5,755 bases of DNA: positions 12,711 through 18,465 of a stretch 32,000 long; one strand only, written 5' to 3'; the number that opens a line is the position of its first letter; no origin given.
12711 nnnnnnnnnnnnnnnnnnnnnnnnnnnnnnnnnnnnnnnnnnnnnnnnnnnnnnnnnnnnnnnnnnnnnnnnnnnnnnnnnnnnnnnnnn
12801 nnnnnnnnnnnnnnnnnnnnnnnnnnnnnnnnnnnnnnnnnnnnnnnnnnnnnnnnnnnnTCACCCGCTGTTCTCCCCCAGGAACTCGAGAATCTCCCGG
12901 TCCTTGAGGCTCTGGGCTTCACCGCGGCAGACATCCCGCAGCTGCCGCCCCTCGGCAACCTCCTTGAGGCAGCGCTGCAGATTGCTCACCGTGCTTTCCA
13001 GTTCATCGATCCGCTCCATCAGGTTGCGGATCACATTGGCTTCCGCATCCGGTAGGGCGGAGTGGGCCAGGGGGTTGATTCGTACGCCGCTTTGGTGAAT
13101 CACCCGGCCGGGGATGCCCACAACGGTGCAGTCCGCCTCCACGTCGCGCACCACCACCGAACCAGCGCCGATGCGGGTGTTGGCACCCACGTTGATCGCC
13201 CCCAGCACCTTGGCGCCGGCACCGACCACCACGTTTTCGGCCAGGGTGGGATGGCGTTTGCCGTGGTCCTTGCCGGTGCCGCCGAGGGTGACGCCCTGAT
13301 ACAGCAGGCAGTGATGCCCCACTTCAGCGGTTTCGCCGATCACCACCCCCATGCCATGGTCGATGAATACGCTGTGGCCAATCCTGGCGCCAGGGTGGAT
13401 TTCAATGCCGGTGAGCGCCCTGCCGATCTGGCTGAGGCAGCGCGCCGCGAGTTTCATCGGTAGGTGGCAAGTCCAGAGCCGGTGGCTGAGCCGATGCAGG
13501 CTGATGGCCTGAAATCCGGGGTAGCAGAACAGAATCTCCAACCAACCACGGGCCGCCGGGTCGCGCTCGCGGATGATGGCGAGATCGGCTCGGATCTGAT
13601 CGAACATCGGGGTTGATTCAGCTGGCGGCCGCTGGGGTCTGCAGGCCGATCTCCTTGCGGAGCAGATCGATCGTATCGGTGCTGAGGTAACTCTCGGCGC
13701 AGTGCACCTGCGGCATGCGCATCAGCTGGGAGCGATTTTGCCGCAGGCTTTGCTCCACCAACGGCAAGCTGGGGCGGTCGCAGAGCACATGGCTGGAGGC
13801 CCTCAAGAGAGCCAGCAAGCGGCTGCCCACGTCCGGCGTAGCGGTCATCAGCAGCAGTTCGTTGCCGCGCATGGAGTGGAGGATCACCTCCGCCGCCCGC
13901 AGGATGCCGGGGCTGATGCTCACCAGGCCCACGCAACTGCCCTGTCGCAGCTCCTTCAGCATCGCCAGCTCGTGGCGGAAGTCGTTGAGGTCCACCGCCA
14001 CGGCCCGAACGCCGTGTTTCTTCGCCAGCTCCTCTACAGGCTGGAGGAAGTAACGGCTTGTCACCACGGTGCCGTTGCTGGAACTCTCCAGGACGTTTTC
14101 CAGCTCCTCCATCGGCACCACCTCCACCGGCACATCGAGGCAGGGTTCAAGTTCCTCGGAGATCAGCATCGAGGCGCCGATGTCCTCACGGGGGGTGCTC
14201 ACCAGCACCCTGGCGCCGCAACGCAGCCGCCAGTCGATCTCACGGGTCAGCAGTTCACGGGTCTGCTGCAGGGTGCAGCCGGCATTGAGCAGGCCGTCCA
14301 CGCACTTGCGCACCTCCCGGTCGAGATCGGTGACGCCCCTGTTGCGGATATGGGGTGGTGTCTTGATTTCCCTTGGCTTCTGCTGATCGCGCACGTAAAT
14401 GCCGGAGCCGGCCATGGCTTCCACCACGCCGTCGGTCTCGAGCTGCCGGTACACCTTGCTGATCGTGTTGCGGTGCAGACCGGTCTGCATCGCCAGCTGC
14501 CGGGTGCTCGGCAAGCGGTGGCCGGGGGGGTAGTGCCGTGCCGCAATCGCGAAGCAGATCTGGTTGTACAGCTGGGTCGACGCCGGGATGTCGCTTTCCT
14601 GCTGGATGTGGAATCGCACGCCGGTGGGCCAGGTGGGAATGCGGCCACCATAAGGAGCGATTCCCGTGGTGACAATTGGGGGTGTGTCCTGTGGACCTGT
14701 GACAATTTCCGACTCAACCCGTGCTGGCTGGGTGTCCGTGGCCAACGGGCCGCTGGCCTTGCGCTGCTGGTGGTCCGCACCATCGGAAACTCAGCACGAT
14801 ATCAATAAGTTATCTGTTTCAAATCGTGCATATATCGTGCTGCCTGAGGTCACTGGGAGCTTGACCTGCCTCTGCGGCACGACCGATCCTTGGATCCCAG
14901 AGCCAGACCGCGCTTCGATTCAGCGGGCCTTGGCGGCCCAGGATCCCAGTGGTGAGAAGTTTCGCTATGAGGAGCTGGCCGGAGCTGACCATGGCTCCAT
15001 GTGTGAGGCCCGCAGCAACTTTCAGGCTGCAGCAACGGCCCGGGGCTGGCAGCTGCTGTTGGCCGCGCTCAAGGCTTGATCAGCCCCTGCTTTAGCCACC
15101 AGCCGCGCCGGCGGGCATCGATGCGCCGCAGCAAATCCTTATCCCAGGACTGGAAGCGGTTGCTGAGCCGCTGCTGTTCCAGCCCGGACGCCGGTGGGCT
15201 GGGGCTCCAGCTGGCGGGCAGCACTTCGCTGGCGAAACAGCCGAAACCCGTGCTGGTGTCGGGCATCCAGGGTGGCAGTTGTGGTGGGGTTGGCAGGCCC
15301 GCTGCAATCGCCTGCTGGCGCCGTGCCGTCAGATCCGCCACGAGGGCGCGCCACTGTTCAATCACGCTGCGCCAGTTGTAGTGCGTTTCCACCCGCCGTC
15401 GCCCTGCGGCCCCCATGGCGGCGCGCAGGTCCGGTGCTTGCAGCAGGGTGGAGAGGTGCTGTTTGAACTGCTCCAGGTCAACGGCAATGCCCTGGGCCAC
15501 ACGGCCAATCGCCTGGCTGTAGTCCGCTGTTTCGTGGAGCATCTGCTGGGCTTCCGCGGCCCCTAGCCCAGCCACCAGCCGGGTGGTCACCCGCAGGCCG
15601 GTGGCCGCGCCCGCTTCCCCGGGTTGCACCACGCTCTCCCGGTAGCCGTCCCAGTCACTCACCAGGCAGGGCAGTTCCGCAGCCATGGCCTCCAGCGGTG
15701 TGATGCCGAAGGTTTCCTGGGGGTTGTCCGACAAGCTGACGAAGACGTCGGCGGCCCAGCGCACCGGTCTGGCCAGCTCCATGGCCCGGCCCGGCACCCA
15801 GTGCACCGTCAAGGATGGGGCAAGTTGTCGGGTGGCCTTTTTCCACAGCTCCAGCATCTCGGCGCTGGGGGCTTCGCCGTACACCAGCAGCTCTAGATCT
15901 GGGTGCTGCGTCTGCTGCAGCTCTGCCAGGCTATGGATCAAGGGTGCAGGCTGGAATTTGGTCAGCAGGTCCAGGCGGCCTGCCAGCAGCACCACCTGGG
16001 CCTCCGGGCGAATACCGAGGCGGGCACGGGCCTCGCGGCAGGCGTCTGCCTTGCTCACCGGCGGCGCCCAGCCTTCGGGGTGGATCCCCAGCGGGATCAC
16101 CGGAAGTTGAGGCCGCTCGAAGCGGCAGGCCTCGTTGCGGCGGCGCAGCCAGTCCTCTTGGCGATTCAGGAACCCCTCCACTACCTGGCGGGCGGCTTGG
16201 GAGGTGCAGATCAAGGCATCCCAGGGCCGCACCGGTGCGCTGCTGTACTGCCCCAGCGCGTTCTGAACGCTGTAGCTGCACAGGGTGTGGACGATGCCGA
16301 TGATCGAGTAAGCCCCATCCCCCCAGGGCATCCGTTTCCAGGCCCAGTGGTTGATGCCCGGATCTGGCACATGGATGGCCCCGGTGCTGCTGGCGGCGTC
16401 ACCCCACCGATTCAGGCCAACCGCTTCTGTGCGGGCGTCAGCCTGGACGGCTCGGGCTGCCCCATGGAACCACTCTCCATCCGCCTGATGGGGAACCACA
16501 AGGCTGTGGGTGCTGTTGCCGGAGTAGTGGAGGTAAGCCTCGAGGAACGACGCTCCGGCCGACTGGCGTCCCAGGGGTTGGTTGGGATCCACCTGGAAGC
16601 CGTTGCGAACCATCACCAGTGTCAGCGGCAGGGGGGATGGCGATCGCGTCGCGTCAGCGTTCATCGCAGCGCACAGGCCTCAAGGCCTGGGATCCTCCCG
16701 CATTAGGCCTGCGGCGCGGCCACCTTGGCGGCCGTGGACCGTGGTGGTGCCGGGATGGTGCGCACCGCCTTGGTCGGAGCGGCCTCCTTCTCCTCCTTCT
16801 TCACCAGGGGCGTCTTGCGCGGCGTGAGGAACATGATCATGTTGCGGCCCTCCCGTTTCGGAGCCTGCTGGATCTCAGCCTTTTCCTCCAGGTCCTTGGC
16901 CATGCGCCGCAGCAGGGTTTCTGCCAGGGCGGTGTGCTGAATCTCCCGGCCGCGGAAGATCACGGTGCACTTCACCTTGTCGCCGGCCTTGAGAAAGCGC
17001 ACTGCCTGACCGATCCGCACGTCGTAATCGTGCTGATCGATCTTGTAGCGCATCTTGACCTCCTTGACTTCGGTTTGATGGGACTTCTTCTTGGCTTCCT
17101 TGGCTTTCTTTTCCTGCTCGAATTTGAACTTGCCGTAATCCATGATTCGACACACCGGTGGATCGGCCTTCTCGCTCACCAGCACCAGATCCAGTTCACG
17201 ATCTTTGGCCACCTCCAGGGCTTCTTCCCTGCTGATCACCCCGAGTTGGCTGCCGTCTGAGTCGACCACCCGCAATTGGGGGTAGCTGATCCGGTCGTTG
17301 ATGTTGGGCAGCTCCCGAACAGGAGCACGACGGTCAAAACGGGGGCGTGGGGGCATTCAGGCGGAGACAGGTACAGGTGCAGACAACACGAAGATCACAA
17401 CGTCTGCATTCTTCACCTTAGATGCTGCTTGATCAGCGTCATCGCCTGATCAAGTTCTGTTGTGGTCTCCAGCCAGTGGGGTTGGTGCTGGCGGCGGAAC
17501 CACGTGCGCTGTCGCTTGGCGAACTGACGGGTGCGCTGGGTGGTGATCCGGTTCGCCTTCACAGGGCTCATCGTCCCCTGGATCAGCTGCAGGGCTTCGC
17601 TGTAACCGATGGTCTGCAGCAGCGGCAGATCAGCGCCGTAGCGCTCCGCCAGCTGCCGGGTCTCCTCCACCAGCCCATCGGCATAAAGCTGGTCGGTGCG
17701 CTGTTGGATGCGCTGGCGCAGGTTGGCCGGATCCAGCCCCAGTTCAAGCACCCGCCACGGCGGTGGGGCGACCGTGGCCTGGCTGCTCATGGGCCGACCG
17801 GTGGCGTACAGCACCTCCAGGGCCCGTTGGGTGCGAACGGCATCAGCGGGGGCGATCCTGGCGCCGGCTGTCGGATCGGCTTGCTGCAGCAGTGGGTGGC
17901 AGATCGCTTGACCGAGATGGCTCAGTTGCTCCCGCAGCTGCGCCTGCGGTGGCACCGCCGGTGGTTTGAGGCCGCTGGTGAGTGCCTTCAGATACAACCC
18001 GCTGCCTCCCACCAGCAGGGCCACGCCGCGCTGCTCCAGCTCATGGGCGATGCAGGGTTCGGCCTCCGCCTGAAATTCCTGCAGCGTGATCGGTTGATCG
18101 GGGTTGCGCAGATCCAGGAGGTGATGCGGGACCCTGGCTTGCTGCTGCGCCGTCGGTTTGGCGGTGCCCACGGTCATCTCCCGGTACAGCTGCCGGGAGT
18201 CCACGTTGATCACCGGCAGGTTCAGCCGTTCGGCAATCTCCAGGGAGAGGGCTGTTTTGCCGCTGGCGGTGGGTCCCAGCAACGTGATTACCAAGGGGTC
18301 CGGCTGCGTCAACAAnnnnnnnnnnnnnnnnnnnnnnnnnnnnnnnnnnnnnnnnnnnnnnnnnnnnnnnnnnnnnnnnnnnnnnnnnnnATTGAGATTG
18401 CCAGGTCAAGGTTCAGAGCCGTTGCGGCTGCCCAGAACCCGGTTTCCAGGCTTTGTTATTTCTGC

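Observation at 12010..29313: Four sulfotransferase-like P-loop genes in three compositional classes within 17 kb, plus a sulfatase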

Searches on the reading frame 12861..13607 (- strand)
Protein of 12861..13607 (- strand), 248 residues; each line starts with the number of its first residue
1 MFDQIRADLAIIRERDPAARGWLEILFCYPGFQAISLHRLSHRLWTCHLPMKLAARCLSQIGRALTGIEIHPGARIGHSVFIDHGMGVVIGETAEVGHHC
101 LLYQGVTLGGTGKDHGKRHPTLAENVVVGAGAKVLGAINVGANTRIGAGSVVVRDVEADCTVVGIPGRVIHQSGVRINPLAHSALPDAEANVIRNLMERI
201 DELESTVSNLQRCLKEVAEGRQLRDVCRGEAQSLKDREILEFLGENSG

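Call 10: search_protein_families(library=pfam, proteins=[window:12861-13607:-], max_evalue=0.01)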
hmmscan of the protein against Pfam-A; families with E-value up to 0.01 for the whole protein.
window:12861-13607:- (248 aa): 3 families
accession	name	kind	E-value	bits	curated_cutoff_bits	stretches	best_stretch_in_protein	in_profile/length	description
PF00132.30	Hexapep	-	1.7e-09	37.4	27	2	120-152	2-34/36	Bacterial transferase hexapeptide (six repeats)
PF06426.19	SATase_N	-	9.3e-05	23.1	21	1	3-35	71-103/105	Serine acetyltransferase, N-terminal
PF25084.1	LbH_EIF2B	-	0.0012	19.3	54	0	68-109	62-100/105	EIF2B subunit epsilon LbH domain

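Call 83: search_protein_families(library=ncbifam, proteins=[window:12861-13607:-], max_evalue=0.01)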
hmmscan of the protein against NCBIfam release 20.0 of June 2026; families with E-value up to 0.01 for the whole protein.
window:12861-13607:- (248 aa): 37 families (the best 25 are shown)
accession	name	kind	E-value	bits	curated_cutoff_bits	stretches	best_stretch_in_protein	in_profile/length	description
TIGR01172.1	cysE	equivalog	1.3e-69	233.4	210.65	1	5-168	1-162/162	serine O-acetyltransferase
NF041874.1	EPS_EpsC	equivalog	3.9e-68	228.4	150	1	5-172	1-166/168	serine O-acetyltransferase EpsC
NF008349.0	PRK11132.1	equivalog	5.1e-46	157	397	1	3-173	79-247/273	serine O-acetyltransferase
TIGR03570.1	NeuD_NnaD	subfamily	3.9e-15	56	160.8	1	68-168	112-202/202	NeuD/PglB/VioB family sugar acetyltransferase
NF007564.0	PRK10191.1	equivalog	4.4e-15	55.5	196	1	61-169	51-158/162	colanic acid biosynthesis acetyltransferase WcaB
TIGR04016.1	WcaB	equivalog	1.1e-14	54.2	194.65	1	61-169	35-142/146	colanic acid biosynthesis acetyltransferase WcaB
TIGR03532.1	DapD_Ac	equivalog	5.6e-14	52.3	231.75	1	67-173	110-214/231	2,3,4,5-tetrahydropyridine-2,6-dicarboxylate N-acetyltransferase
NF002060.0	PRK00892.1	subfamily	3.6e-08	32.9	207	2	122-168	266-313/345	UDP-3-O-(3-hydroxymyristoyl)glucosamine N-acyltransferase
NF003657.0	PRK05289.1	equivalog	8.7e-07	28.3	226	1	90-227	121-248/264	acyl-ACP--UDP-N-acetylglucosamine O-acyltransferase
TIGR03308.1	phn_thr-fam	hypoth_equivalog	2.1e-06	27.7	201.65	1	118-172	107-161/204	phosphonate metabolim protein, transferase hexapeptide repeat family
NF058585.1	HptprglPActTf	PfamEq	4.3e-06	26.4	300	1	122-173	109-160/172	heptaprenylglyceryl phosphate O-acetyltransferase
NF007076.0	PRK09527.1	equivalog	4.8e-06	26.1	347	1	76-172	78-184/203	galactoside O-acetyltransferase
TIGR01853.1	lipid_A_lpxD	equivalog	8e-06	25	242.5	1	88-170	231-305/325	UDP-3-O-(3-hydroxymyristoyl)glucosamine N-acyltransferase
NF007499.0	PRK10092.1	equivalog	1.5e-05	24.9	314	1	112-172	123-182/183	maltose O-acetyltransferase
NF007797.0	PRK10502.1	subfamily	1.7e-05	24.5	192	1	76-172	75-178/183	WcaF family extracellular polysaccharide biosynthesis acetyltransferase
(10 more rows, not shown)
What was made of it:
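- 12861..13607 (-): cysE (serine O-acetyltransferase). A core gene, immediately upstream of ST1 and overlapping it. TIGR01172, 233 bits against a cut-off of 210.65 (call 83).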

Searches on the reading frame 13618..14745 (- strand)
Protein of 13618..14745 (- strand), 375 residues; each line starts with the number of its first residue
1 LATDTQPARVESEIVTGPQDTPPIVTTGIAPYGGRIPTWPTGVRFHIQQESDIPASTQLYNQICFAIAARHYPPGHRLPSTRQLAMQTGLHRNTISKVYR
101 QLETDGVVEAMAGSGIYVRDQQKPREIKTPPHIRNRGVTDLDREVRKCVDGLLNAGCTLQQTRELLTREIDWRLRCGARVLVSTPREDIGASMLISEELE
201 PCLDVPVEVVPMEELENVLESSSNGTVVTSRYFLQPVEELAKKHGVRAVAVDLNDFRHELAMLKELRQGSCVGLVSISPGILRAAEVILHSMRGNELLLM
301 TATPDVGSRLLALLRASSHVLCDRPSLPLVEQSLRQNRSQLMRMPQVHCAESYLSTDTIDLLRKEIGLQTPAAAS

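Call 10: search_protein_families(library=pfam, proteins=[window:13618-14745:-], max_evalue=0.01)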
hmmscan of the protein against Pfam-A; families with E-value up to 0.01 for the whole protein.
window:13618-14745:- (375 aa): 3 families
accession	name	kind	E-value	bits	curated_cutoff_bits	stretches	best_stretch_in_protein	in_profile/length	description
PF00392.27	GntR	-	3.1e-13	49.6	27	1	57-118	3-64/64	Bacterial regulatory proteins, gntR family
PF13545.12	HTH_Crp_2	-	3.2e-05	24.2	27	1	79-122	22-65/70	Crp-like helix-turn-helix domain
PF13730.12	HTH_36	-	0.00034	20.8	25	1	68-106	14-53/55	Helix-turn-helix domain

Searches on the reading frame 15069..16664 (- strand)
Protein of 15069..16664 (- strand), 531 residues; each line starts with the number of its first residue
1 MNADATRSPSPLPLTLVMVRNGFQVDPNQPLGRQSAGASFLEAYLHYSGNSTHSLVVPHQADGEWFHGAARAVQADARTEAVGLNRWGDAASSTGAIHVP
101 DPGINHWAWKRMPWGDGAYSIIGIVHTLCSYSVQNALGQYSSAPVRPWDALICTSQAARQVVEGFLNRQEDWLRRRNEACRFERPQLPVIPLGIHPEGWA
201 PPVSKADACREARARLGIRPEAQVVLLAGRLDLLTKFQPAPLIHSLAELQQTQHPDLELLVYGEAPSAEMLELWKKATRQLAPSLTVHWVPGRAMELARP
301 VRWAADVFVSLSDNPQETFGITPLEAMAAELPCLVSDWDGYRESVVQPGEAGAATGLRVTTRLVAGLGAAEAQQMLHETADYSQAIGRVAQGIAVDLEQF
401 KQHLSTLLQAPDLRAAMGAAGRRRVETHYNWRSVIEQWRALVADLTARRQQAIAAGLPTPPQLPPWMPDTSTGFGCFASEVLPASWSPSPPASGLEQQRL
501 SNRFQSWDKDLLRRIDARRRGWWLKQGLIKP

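Call 11: search_protein_families(library=pfam, proteins=[window:15069-16664:-], max_evalue=0.01)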
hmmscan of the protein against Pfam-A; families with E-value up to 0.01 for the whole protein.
window:15069-16664:- (531 aa): 4 families
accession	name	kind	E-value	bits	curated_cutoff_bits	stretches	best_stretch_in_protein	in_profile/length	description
PF00534.26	Glycos_transf_1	-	1.8e-16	60.6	26.4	1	211-353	4-138/172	Glycosyl transferases group 1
PF13692.12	Glyco_trans_1_4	-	4.1e-13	50.2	27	1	223-353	2-122/142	Glycosyl transferases group 1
PF13524.12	Glyco_trans_1_2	-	3.7e-08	33.9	25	1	394-439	98-143/144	Glycosyl transferase-like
PF20706.3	GT4-conflict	-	5.2e-05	22.8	26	1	219-391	194-356/385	Family 4 Glycosyltransferase in conflict systems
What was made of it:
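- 15069..16664 (-): GT1/GT4-type glycosyltransferase inserted in the GntR-infC slot. PF00534, E=1.8e-16 (call 11).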

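Call 83: search_protein_families(library=ncbifam, proteins=[window:15069-16664:-], max_evalue=0.01)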
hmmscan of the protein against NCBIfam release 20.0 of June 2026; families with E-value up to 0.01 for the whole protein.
window:15069-16664:- (531 aa): 16 families
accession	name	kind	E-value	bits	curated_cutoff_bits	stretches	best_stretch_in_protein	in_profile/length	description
TIGR02149.1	glgA_Coryne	subfamily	5.4e-12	45.5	302.4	1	183-437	167-382/391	glycogen synthase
TIGR03449.1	mycothiol_MshA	equivalog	2.1e-10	40.1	462.5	1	209-365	207-357/406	D-inositol-3-phosphate glycosyltransferase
TIGR03088.1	stp2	hypoth_equivalog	4.3e-09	35.9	409.05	1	218-353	190-318/374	TIGR03088 family PEP-CTERM/XrtA system glycosyltransferase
NF053787.1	GlcN_PG_synth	equivalog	9.4e-09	34.6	480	1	187-347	166-302/361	N-acetylglucosaminyl phosphatidylglycerol synthase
NF038295.1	EPS_HpsP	equivalog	2.8e-07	29.9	550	1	189-355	180-335/388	hormogonium polysaccharide biosynthesis glycosyltransferase HpsP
TIGR03999.1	thiol_BshA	equivalog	3.9e-07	29.3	273.7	1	255-353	228-318/375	N-acetyl-alpha-D-glucosaminyl L-malate synthase BshA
NF041876.1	EPS_EpsE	equivalog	4.9e-07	29.3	400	1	227-353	219-341/389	exopolysaccharide biosynthesis GT4 family glycosyltransferase EpsE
NF012028.0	PRK15484.1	subfamily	7.7e-06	25.2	618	1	184-347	155-318/380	lipopolysaccharide N-acetylglucosaminyltransferase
TIGR04157.1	glyco_rSAM_CFB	subfamily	1.9e-05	23.8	400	0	209-343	214-337/406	TIGR04157 family glycosyltransferase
TIGR03087.1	stp1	hypoth_equivalog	2e-05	23.9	316.65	1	391-443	343-395/397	TIGR03087 family PEP-CTERM/XrtA system glycosyltransferase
NF049988.1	MGlcDAGSynMgs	equivalog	3.5e-05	23.3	400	1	187-353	178-335/398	alpha-monoglucosyldiacylglycerol synthase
NF038229.1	Glyco4_Geo_Pelo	equivalog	3.7e-05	22.9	400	0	396-444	287-335/338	GPMC system family 4 glycosyltransferase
TIGR04063.1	stp3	hypoth_equivalog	0.00055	18.9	442.05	0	241-353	230-340/397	TIGR04063 family PEP-CTERM/XrtA system glycosyltransferase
NF038255.1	exopoly_VpsD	equivalog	0.0025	16.7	300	1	304-334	282-310/381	VpsD family glycosyltransferase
TIGR04047.1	MSMEG_0565_glyc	hypoth_equivalog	0.0038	16.4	259.85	0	238-370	207-342/373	MSMEG_0565 family glycosyltransferase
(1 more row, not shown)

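Call 101: search_protein_families(library=padloc, proteins=[window:15069-16664:-], max_evalue=0.01)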
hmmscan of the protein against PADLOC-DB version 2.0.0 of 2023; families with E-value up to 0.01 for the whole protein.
window:15069-16664:- (531 aa): 0 families

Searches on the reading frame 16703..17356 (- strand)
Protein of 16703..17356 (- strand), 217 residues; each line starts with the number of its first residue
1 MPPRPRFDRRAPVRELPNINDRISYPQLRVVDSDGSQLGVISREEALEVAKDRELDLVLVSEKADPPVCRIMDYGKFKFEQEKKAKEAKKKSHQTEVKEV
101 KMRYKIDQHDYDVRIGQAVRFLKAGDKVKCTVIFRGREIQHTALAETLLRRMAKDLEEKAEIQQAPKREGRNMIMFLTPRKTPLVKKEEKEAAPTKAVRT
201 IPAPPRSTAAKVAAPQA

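Call 11: search_protein_families(library=pfam, proteins=[window:16703-17356:-], max_evalue=0.01)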
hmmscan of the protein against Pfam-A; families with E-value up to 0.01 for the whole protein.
window:16703-17356:- (217 aa): 2 families
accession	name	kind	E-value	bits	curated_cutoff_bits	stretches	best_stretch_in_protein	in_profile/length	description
PF00707.27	IF3_C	-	1e-33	115.5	34.8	1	95-179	1-85/86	Translation initiation factor IF-3, C-terminal domain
PF05198.21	IF3_N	-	3.1e-32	111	26.9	1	19-88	1-70/70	Translation initiation factor IF-3, N-terminal domain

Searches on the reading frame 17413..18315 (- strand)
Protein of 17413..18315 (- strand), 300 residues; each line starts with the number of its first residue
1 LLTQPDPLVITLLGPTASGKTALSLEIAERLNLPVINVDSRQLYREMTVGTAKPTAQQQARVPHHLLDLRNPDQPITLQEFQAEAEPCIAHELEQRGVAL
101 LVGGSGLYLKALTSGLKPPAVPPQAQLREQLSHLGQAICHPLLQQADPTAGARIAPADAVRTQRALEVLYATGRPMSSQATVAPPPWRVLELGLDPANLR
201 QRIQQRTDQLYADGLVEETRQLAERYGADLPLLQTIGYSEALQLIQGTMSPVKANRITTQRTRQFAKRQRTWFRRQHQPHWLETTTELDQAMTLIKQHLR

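Call 11: search_protein_families(library=pfam, proteins=[window:17413-18315:-], max_evalue=0.01)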
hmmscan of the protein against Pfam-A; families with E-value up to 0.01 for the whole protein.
window:17413-18315:- (300 aa): 5 families
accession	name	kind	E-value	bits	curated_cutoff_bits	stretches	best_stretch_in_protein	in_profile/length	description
PF01715.23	IPPT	-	1.6e-70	238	23.6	1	42-276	1-243/243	IPP transferase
PF01745.22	IPT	-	1.2e-07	31.8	20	1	11-68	5-62/233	Isopentenyl transferase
PF13671.12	AAA_33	-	0.00022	22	27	0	9-63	1-56/143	AAA domain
PF02224.24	Cytidylate_kin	-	0.00032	20.9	26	1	10-51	1-40/211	Cytidylate kinase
PF13238.12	AAA_18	-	0.0049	17.8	29.4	0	10-54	1-44/128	AAA domain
